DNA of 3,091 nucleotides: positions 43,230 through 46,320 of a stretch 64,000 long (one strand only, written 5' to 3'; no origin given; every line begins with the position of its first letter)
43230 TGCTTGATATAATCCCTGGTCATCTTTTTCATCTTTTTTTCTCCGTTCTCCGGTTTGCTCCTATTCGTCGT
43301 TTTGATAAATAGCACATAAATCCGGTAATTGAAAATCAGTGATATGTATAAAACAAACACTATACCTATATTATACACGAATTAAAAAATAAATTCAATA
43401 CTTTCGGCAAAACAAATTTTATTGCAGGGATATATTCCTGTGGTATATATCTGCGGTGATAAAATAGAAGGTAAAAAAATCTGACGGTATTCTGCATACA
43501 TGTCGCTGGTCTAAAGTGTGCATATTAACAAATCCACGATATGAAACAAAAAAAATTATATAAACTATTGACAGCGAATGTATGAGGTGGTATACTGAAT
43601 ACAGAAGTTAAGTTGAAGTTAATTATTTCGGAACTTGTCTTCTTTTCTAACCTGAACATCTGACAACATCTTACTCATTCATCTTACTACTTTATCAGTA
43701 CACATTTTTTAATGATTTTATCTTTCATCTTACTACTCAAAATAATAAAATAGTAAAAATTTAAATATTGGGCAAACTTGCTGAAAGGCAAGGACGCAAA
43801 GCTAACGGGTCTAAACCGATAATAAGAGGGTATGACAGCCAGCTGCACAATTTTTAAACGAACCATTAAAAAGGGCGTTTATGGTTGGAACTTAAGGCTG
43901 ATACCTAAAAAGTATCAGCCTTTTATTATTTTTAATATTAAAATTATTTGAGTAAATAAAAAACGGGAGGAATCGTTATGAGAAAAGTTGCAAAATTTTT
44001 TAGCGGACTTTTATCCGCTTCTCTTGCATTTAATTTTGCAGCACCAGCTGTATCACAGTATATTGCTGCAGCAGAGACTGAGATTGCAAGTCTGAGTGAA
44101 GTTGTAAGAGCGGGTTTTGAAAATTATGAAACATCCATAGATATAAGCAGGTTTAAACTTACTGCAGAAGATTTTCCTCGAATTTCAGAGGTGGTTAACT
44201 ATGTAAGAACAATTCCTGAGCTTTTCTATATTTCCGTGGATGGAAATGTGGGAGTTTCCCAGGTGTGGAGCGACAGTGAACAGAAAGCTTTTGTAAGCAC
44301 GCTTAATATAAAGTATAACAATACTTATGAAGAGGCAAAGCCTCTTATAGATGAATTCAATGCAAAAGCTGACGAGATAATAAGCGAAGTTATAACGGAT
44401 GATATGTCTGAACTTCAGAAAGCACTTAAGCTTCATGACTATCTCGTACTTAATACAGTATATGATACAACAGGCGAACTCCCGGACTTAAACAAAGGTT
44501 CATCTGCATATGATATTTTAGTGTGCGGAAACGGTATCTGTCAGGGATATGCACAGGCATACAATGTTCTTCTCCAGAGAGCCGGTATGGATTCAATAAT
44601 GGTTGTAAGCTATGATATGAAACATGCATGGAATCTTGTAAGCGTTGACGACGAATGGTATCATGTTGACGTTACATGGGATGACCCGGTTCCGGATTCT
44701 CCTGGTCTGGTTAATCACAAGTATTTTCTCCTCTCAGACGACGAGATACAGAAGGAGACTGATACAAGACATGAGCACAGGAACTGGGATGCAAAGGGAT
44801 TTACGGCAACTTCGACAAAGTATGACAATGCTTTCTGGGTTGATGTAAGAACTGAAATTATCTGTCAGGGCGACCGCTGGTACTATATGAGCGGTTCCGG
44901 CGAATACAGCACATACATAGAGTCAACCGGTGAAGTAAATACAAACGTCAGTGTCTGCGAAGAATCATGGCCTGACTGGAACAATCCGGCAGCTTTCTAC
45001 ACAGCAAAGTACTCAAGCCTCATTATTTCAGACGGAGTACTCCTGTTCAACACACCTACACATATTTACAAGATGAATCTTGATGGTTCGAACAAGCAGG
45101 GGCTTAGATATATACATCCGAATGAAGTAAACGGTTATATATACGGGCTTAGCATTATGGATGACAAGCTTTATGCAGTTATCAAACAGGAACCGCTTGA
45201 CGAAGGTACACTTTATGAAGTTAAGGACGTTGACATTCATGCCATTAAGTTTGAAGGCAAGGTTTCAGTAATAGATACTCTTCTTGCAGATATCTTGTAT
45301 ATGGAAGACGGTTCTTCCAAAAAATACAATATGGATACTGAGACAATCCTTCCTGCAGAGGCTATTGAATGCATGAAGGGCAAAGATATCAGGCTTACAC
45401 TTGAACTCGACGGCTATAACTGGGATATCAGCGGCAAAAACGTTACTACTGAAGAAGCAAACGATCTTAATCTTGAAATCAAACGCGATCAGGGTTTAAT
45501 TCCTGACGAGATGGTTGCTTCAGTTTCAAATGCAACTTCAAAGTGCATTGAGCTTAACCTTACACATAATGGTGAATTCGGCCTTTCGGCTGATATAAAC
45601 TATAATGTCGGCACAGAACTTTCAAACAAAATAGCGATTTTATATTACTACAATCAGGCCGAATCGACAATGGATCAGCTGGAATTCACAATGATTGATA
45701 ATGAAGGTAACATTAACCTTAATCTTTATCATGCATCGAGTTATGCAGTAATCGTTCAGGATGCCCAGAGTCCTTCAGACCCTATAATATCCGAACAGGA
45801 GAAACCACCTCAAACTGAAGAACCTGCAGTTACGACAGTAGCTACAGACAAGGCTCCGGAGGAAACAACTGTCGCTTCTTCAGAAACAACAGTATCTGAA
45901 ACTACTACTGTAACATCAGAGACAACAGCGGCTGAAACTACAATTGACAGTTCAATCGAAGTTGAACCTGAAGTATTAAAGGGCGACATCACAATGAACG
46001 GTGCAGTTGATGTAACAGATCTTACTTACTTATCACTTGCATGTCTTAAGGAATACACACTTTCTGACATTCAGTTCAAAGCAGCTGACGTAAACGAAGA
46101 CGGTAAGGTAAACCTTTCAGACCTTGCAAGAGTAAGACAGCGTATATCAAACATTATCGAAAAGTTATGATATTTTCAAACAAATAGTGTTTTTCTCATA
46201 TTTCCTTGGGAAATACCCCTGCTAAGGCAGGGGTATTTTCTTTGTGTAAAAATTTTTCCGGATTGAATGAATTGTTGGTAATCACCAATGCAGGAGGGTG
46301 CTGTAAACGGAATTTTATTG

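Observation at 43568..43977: c-di-GMP-I (GEMM) riboswitch controlling a dockerin-bearing transglutaminase-like protein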

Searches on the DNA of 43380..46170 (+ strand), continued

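Call 70: search_rna_families(sources=[L018, L019, L020, L021, L022, L023, L024, L025, L026, L027, L028, L029, L030, L031, L032, L033, L034], threshold=gathering)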
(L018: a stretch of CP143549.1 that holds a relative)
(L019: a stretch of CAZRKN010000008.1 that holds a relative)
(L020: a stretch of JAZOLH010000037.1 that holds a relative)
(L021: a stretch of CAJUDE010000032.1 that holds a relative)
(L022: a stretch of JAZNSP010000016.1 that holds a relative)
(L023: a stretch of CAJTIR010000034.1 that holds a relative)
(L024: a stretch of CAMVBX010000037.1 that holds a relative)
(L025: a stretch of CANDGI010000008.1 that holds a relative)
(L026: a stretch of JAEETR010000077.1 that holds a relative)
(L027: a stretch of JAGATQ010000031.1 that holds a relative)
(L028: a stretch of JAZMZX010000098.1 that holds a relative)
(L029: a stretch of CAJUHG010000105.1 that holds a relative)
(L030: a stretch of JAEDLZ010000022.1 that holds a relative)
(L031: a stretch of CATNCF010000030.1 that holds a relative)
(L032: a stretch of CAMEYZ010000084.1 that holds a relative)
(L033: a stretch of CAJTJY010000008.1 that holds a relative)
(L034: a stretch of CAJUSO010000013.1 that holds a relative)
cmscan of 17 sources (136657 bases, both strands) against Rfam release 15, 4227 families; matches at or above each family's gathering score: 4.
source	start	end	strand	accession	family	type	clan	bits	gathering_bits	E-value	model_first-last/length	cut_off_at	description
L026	673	745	-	RF00005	tRNA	Gene; tRNA;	CL00001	75.1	29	2.7e-14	1-71/71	no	tRNA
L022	651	738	-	RF00005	tRNA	Gene; tRNA;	CL00001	58.9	29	7.6e-10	1-71/71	no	tRNA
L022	402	476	-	RF01706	Gut-1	Gene; sRNA;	-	57.8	50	1.6e-08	1-77/77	no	Gut-1 RNA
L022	518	608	-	RF00005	tRNA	Gene; tRNA;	CL00001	51.3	29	9.5e-08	1-71/71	no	tRNA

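Call 71: search_rna_families(sources=[L080, L081, L083, L084, L085, L159, L061, L044, L036, L057, L074, L076, L079], threshold=gathering)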
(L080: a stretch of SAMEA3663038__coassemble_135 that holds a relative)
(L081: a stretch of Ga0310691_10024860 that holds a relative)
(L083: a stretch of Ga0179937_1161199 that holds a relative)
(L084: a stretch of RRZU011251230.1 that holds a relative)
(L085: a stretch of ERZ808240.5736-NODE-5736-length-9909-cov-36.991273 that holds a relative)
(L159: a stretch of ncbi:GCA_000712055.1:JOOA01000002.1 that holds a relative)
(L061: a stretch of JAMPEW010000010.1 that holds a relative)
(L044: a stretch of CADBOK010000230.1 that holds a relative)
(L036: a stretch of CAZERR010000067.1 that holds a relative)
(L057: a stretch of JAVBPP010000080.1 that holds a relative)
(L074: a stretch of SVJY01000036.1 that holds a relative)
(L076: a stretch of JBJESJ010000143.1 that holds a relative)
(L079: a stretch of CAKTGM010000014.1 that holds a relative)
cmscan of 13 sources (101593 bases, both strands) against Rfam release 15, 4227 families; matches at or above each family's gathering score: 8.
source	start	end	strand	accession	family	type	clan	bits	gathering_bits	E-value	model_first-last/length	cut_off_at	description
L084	274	358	+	RF01051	c-di-GMP-I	Cis-reg; riboswitch;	CL00126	76.2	35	5.4e-13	1-87/87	no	c-di-GMP-I riboswitch aptamer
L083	237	323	+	RF01051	c-di-GMP-I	Cis-reg; riboswitch;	CL00126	74.9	35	1.1e-12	1-87/87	no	c-di-GMP-I riboswitch aptamer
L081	4991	5078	+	RF01051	c-di-GMP-I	Cis-reg; riboswitch;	CL00126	73.7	35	2.2e-12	1-87/87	no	c-di-GMP-I riboswitch aptamer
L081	2120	2208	+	RF01051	c-di-GMP-I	Cis-reg; riboswitch;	CL00126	73.6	35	2.4e-12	1-87/87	no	c-di-GMP-I riboswitch aptamer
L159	5786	5874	+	RF01051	c-di-GMP-I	Cis-reg; riboswitch;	CL00126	73.6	35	2.4e-12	1-87/87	no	c-di-GMP-I riboswitch aptamer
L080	2777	2869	+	RF01051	c-di-GMP-I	Cis-reg; riboswitch;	CL00126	70.3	35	1.5e-11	1-87/87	no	c-di-GMP-I riboswitch aptamer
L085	2689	2785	+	RF01051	c-di-GMP-I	Cis-reg; riboswitch;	CL00126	70.3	35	1.5e-11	1-87/87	no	c-di-GMP-I riboswitch aptamer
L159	8678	8765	+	RF01051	c-di-GMP-I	Cis-reg; riboswitch;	CL00126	69.9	35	1.8e-11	1-87/87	no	c-di-GMP-I riboswitch aptamer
